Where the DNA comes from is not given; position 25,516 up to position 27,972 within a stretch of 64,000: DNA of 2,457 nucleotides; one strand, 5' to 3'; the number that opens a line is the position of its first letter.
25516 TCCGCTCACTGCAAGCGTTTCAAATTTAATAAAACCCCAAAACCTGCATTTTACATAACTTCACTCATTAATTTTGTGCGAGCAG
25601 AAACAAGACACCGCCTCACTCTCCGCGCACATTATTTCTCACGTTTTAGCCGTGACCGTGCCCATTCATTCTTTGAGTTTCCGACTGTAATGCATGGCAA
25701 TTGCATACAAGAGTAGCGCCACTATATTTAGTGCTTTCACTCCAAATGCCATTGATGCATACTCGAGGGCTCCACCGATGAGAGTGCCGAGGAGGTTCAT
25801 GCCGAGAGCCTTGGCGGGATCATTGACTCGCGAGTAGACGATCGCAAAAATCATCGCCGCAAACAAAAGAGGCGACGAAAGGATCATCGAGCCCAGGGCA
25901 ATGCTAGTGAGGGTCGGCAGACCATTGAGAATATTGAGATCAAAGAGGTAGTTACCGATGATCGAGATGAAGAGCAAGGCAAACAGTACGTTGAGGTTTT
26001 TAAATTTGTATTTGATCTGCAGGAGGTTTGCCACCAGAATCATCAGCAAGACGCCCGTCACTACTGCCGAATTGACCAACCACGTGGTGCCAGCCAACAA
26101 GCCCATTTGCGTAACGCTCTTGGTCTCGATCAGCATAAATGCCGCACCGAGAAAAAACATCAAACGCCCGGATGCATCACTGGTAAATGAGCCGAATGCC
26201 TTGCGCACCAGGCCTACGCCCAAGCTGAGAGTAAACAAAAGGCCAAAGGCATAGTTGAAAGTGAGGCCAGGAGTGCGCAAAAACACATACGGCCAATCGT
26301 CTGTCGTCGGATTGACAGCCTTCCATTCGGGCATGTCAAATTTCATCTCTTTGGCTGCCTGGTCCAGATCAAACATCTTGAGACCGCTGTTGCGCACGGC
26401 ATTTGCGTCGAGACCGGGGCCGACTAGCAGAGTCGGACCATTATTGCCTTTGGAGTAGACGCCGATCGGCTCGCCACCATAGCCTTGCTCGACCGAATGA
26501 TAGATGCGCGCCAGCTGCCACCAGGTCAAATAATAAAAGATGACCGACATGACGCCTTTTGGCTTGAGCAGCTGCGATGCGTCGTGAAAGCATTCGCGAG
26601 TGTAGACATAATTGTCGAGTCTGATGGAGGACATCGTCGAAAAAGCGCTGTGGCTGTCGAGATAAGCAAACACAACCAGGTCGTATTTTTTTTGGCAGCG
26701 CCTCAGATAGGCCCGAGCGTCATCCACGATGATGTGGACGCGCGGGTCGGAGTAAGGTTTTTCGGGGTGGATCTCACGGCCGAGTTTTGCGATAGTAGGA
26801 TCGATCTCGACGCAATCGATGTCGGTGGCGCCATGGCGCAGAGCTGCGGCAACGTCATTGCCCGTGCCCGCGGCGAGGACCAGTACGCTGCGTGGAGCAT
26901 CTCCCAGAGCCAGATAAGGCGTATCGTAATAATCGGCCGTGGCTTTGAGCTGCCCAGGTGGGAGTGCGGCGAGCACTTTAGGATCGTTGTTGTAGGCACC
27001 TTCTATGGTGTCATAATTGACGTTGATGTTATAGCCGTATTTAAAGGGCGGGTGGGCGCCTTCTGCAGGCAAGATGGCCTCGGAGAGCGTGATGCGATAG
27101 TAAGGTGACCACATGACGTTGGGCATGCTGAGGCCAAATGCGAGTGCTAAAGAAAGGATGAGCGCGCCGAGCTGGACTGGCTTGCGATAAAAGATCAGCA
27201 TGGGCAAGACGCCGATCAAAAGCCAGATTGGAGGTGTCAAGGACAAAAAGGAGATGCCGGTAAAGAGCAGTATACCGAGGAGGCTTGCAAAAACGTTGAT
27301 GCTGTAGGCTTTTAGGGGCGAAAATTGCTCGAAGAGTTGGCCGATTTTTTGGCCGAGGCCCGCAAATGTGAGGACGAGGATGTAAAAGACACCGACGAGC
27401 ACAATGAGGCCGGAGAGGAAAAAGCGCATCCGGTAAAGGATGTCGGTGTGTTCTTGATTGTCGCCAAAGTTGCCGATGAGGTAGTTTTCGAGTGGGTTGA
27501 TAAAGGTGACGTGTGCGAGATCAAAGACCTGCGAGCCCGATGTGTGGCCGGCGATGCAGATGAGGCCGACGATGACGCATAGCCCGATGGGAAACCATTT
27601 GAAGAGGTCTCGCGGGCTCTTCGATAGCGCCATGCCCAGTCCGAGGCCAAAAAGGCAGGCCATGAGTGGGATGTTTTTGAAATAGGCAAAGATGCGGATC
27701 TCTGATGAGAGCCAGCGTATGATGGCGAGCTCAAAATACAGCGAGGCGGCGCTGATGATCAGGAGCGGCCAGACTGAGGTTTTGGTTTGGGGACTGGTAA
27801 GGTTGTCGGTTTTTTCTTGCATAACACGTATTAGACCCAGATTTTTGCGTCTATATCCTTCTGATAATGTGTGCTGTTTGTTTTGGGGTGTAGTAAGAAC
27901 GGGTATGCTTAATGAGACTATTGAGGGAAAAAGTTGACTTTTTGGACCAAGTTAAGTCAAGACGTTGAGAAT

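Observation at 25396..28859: About 228-bp, 90%-identical inverted repeats bracket a 3-kb divergent two-gene cassette (membrane spermidine-synthase-like protein plus an unknown protein)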

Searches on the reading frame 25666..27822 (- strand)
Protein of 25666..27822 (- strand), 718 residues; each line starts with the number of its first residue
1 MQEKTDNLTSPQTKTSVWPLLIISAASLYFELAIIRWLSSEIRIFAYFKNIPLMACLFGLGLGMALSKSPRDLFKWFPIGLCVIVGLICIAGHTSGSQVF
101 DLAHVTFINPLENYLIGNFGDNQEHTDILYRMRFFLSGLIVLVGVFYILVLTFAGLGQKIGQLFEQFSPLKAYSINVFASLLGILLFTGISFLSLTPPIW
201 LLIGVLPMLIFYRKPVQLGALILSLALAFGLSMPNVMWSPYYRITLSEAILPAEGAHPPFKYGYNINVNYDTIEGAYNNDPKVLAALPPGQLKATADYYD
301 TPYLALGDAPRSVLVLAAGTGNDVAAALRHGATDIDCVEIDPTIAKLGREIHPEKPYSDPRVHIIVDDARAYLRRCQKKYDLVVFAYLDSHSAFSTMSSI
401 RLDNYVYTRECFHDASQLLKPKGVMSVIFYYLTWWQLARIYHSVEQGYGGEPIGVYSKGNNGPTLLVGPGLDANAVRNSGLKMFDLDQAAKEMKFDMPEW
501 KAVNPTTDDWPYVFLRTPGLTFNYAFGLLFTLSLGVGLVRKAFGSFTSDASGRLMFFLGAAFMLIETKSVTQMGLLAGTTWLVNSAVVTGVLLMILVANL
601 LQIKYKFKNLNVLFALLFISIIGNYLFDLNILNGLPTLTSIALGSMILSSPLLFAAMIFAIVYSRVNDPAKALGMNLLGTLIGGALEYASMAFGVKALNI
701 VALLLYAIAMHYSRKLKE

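Call 9: search_protein_families(library=pfam, proteins=[window:25666-27822:-], max_evalue=0.01)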
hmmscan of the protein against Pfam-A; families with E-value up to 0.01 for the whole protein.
window:25666-27822:- (718 aa): 2 families
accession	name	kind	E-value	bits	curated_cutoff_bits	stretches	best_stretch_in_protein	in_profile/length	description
PF01564.23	Spermine_synth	-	3.3e-10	40.2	22.9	1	309-426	18-129/186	Spermine/spermidine synthase domain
PF13649.12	Methyltransf_25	-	0.00051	21.1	27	1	313-390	1-74/97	Methyltransferase domain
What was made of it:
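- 25666..27822 (-): 718-aa polytopic membrane protein. It has a central spermidine-synthase-like / class-I methyltransferase domain (residues about 300-430), with hydrophobic segments in residues 17-233 and 575-709. Pfam PF01564 at 3.3e-10 (call 9).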

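Call 11: find_encoding_contigs(protein=window:25666-27822:-, flank=10000, max_places=10)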
Protein window:25666-27822:- (718 aa): 23 contigs read that carry it; 7 places shown.
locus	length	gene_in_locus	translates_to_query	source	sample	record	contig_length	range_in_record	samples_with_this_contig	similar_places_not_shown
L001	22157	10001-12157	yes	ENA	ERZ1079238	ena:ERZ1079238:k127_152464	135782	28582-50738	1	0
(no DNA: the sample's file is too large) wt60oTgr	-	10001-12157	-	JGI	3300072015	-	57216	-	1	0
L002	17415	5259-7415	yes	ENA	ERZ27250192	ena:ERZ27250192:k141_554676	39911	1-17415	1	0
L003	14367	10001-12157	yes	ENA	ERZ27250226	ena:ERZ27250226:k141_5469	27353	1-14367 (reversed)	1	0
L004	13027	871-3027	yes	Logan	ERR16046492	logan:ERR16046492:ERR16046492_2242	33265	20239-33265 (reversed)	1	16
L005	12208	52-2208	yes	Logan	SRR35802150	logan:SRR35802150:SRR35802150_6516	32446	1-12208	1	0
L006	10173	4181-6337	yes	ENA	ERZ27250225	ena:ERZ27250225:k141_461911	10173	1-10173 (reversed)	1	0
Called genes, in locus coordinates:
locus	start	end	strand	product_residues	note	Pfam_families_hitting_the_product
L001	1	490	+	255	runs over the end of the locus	PF03050:DDE_Tnp_IS66 (weak), PF00665:rve (faint), PF13610:DDE_Tnp_IS240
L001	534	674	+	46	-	-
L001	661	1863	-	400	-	PF14903:WG_beta_rep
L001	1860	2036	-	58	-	-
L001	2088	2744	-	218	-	-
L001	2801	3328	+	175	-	-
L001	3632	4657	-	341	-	-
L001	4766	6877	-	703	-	PF01145:Band_7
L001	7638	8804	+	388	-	PF04041:Glyco_hydro_130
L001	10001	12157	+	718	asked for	PF01564:Spermine_synth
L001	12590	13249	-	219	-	PF04525:LOR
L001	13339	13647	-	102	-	-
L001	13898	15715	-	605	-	PF03572:Peptidase_S41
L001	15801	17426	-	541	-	PF00595:PDZ, PF13180:PDZ_2, PF17820:PDZ_6 (weak), PF03572:Peptidase_S41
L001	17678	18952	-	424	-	-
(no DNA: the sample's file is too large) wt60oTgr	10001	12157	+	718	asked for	PF01564:Spermine_synth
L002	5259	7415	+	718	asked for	PF01564:Spermine_synth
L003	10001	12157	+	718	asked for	PF01564:Spermine_synth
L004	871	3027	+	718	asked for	PF01564:Spermine_synth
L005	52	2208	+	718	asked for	PF01564:Spermine_synth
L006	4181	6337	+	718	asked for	PF01564:Spermine_synth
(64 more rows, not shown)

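Call 16: find_homologous_proteins(query=window:25666-27822:-, max_evalue=1e-20)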
Query window:25666-27822:- (718 aa): 2476 proteins with E <= 1e-20 among 8000 candidates; the best 120 are listed.
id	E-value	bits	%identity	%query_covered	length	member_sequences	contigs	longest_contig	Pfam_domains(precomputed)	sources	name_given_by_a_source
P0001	0.0e+0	1612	100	100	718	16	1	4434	PF01564.24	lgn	-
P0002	0.0e+0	1280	77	100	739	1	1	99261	PF01564.24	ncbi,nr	ncbi:MAG: hypothetical protein KGS72_08120 [Cyanobacteria bacterium REEB67]|nr:hypothetical protein 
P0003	0.0e+0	1269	77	100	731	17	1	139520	PF01564.24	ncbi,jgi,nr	ncbi:MAG: hypothetical protein IPL73_22440 [Candidatus Obscuribacter sp.]|jgi:SAM-dependent methyltr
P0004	0.0e+0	1244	76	100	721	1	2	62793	PF01564.24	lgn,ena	-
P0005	0.0e+0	1033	67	97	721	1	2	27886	PF01564.24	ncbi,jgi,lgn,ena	-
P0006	0.0e+0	1025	63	100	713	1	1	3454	PF01564.24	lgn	-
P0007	0.0e+0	1020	65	97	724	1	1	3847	PF01564.24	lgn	-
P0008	0.0e+0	1020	64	97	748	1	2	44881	PF01564.24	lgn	-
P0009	0.0e+0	1019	65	94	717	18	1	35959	PF13649.13,PF01564.24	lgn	-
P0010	0.0e+0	1018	65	97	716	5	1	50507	PF13649.13,PF01564.24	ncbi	ncbi:MAG: methyltransferase domain-containing protein [Cyanobacteriota/Melainabacteria group bacteri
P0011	0.0e+0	1016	65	95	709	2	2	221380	PF13649.13,PF01564.24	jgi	jgi:tRNA1(Val) A37 N6-methylase TrmN6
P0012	0.0e+0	1016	64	98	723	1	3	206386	PF01564.24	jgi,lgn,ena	jgi:SAM-dependent methyltransferase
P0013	0.0e+0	1015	65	97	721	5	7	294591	PF01564.24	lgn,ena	-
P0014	0.0e+0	1011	64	97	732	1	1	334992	PF01564.24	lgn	-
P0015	3.9e-297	1006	64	94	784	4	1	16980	PF13649.13,PF01564.24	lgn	-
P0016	1.5e-296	1004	65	97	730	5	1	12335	PF01564.24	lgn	-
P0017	1.5e-295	1000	63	99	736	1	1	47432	PF01564.24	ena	-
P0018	5.8e-295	998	62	99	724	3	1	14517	PF01564.24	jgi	jgi:spermidine synthase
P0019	1.0e-294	998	63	98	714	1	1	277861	PF01564.24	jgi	jgi:hypothetical protein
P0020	1.3e-294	997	64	99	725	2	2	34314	PF01564.24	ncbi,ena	-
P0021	3.6e-294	996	62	98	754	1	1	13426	PF01564.24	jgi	jgi:SAM-dependent methyltransferase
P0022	5.0e-293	992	64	98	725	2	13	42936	PF01564.24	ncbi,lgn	ncbi:MAG TPA: hypothetical protein V6C86_18060 [Oculatellaceae cyanobacterium]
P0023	8.1e-292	988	63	96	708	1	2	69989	PF01564.24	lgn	-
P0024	1.3e-289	981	62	99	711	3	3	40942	PF01564.24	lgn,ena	-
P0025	1.5e-289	981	63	94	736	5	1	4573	PF01564.24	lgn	-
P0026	8.5e-288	975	62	99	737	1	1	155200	PF13649.13,PF01564.24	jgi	-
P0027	1.6e-287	974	62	98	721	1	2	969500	PF01564.24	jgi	jgi:hypothetical protein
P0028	1.9e-286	970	62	99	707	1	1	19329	PF01564.24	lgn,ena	-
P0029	6.6e-286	968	63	96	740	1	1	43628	PF01564.24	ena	-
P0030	7.5e-286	968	61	97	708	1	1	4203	PF01564.24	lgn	-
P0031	1.1e-280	951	61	97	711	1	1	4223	PF01564.24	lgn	-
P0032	1.1e-280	951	61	96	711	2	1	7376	PF01564.24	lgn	-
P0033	4.0e-278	943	61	97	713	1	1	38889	PF01564.24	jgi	jgi:hypothetical protein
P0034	1.1e-277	941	61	97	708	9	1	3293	PF13649.13,PF01564.24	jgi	jgi:Spermine/spermidine synthase domain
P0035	3.3e-277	940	63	92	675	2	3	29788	PF01564.24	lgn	-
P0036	1.2e-275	935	61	97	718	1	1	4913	PF01564.24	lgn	-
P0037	1.1e-274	931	60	98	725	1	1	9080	PF01564.24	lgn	-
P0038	1.2e-272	925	60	98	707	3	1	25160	PF01564.24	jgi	jgi:hypothetical protein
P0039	2.7e-272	923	62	92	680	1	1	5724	PF13649.13,PF01564.24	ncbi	-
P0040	3.1e-271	920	60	97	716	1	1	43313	PF13649.13,PF01564.24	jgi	jgi:SAM-dependent methyltransferase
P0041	8.7e-269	912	62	92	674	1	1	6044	PF01564.24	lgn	-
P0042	6.8e-266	902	58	98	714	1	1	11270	PF01564.24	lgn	-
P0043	6.6e-264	896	61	93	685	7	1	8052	PF13649.13,PF01564.24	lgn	-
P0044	4.0e-259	880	58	97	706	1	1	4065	PF01564.24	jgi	-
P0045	1.6e-258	878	57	98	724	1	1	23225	PF01564.24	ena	-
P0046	5.7e-256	870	56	96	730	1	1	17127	PF01564.24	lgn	-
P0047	3.5e-254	864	57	97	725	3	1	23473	PF01564.24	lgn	-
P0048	3.3e-252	857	55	100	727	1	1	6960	PF01564.24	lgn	-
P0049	3.2e-251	854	57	95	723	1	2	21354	PF01564.24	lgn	-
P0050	3.4e-251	854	56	98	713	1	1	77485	PF01564.24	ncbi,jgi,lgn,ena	jgi:spermidine synthase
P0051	8.5e-249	846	55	98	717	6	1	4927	PF01564.24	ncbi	-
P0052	2.3e-248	844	56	99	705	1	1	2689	PF01564.24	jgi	-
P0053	9.5e-247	839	55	98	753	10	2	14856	PF01564.24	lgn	-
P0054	9.7e-246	836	55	98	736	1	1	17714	PF01564.24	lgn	-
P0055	1.4e-245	835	57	95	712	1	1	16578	PF01564.24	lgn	-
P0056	2.4e-245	834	56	94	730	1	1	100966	PF01564.24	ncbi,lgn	-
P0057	1.7e-244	832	55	95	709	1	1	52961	PF01564.24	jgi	jgi:SAM-dependent methyltransferase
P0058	8.7e-244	829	55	99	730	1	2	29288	PF01564.24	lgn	-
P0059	1.2e-243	829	56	94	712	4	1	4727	PF01564.24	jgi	jgi:SAM-dependent methyltransferase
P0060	1.4e-243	829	56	97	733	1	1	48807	PF01564.24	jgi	jgi:SAM-dependent methyltransferase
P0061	6.6e-243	826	55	98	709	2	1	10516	PF01564.24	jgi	-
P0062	3.3e-242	824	54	98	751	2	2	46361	PF01564.24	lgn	-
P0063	5.3e-242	823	54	98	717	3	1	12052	PF01564.24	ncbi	-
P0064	1.5e-235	802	53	96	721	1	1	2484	PF13649.13,PF01564.24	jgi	-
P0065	4.3e-229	781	53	97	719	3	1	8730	PF01564.24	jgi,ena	jgi:SAM-dependent methyltransferase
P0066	1.3e-228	779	51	97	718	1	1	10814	PF01564.24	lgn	-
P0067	1.8e-226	772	52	99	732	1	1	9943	PF01564.24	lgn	-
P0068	1.8e-225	769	52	98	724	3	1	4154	PF01564.24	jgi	jgi:hypothetical protein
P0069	2.6e-225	768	51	98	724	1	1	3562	PF01564.24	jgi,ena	-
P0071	2.3e-222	758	49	99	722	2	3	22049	PF01564.24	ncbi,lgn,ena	-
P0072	1.0e-221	756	49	98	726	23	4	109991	PF01564.24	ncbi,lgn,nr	ncbi:MAG: hypothetical protein K2Y32_18775 [Candidatus Obscuribacterales bacterium]|nr:hypothetical 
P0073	1.1e-221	756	49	98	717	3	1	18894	PF01564.24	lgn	-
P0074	6.5e-220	750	49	93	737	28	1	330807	PF01564.24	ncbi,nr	ncbi:MAG: hypothetical protein IPI39_12830 [Candidatus Obscuribacter sp.]|nr:hypothetical protein [C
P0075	8.5e-220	750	51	96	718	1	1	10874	PF01564.24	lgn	-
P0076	2.4e-216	739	52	92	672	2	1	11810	PF01564.24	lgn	-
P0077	1.7e-215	736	52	97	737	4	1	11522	PF01564.24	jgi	-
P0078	2.9e-211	722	50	96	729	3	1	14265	PF01564.24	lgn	-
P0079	5.2e-204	698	48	92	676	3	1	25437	PF01564.24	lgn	-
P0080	6.1e-203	694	48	97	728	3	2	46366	PF01564.24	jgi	jgi:SAM-dependent methyltransferase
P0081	5.1e-189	648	52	80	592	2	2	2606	PF01564.24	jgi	jgi:hypothetical protein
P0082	5.7e-160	552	42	97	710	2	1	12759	PF01564.24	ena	-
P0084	7.7e-157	542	41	97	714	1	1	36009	PF01564.24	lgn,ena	-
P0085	1.1e-155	538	41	98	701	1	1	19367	PF01564.24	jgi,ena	-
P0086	2.0e-155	537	42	97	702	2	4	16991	PF01564.24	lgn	-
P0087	2.3e-153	530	41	98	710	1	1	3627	PF01564.24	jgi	jgi:hypothetical protein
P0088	5.6e-152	526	42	97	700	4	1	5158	PF01564.24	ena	-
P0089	6.1e-152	526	40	99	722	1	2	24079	PF01564.24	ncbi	-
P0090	5.4e-151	523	41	96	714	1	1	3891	PF01564.24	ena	-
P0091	1.1e-150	522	41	94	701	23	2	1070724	PF01564.24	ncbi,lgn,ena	-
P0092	1.1e-150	521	40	99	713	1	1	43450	PF01564.24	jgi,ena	-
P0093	1.3e-150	521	41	96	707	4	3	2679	PF01564.24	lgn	-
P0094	1.7e-150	521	41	97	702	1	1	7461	PF01564.24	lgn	-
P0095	5.8e-150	519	41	97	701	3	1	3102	PF01564.24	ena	-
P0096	3.9e-149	516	41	97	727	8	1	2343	PF01564.24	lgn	-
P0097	5.4e-149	516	40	97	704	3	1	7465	PF01564.24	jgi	jgi:Spermine/spermidine synthase domain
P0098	8.8e-149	515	41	97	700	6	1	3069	PF01564.24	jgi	jgi:spermidine synthase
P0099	6.8e-148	512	40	100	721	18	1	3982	PF01564.24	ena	-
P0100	7.3e-148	512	39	98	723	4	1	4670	PF01564.24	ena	-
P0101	8.6e-148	512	41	95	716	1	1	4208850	PF01564.24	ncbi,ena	-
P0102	1.3e-147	511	40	95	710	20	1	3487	PF01564.24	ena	-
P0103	1.5e-147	511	41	96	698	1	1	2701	PF01564.24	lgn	-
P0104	1.6e-147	511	40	98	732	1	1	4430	PF01564.24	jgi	jgi:hypothetical protein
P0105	1.1e-146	508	41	96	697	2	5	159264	PF01564.24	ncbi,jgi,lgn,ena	jgi:hypothetical protein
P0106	4.9e-146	506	41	95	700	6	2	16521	PF01564.24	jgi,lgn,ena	jgi:SAM-dependent methyltransferase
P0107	5.0e-146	506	43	97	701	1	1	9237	PF01564.24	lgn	-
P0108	1.9e-145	504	40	97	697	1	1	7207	PF01564.24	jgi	jgi:SAM-dependent methyltransferase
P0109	2.9e-145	504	42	97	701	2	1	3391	PF01564.24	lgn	-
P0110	3.0e-145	504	38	96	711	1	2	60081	PF01564.24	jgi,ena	-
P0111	6.7e-145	502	40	97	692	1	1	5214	PF01564.24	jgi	jgi:spermidine synthase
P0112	8.2e-145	502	40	98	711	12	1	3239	PF01564.24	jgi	jgi:SAM-dependent methyltransferase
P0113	8.9e-145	502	40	98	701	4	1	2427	PF13649.13,PF01564.24,PF08242.19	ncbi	-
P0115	1.5e-144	501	41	97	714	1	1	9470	PF01564.24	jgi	jgi:hypothetical protein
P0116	1.7e-144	501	40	97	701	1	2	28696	PF01564.24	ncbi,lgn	-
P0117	1.8e-144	501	40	97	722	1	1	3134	PF01564.24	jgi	jgi:hypothetical protein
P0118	5.3e-144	499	39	97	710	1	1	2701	PF01564.24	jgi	jgi:SAM-dependent methyltransferase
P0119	8.1e-144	499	39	97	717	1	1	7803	PF01564.24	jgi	jgi:SAM-dependent methyltransferase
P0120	1.2e-143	498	39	96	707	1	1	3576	PF01564.24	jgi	jgi:hypothetical protein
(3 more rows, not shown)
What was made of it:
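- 25666..27822 (-): Obscuribacter (call 16)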

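Call 18: find_encoding_contigs(protein=P0003, flank=8000, max_places=3)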
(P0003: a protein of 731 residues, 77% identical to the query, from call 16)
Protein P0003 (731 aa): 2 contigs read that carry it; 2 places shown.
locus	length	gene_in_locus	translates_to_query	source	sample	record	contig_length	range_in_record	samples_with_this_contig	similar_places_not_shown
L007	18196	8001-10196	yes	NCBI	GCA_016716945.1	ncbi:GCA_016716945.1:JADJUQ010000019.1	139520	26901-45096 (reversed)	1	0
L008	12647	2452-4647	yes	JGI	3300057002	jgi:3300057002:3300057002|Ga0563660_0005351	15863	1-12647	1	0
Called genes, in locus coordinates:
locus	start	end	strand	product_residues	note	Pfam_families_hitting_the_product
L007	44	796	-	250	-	PF00121:TIM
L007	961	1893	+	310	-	PF04055:Radical_SAM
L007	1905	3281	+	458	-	PF14559:TPR_19 (faint)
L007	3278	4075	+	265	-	PF02654:CobS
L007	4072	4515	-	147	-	PF13424:TPR_12, PF17874:TPR_MalT, PF24885:TPR_NPHP3 (weak), PF13424:TPR_12, PF13374:TPR_10, PF24885:TPR_NPHP3, PF13374:TPR_10, PF13424:TPR_12, +6 more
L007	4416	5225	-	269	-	PF00515:TPR_1 (faint), PF07719:TPR_2 (faint), PF13176:TPR_7 (faint), PF13374:TPR_10 (faint), PF13428:TPR_14 (faint), PF13432:TPR_16 (faint), PF24885:TPR_NPHP3, PF13424:TPR_12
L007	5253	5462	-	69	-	-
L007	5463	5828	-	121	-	-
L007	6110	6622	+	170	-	-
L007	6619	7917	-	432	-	PF09594:GT87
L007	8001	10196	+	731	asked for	PF01564:Spermine_synth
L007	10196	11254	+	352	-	PF13424:TPR_12 (faint), PF00515:TPR_1 (faint)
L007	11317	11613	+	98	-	PF15723:MqsR_toxin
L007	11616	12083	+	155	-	PF15731:MqsA_antitoxin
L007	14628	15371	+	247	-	PF01636:APH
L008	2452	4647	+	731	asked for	PF01564:Spermine_synth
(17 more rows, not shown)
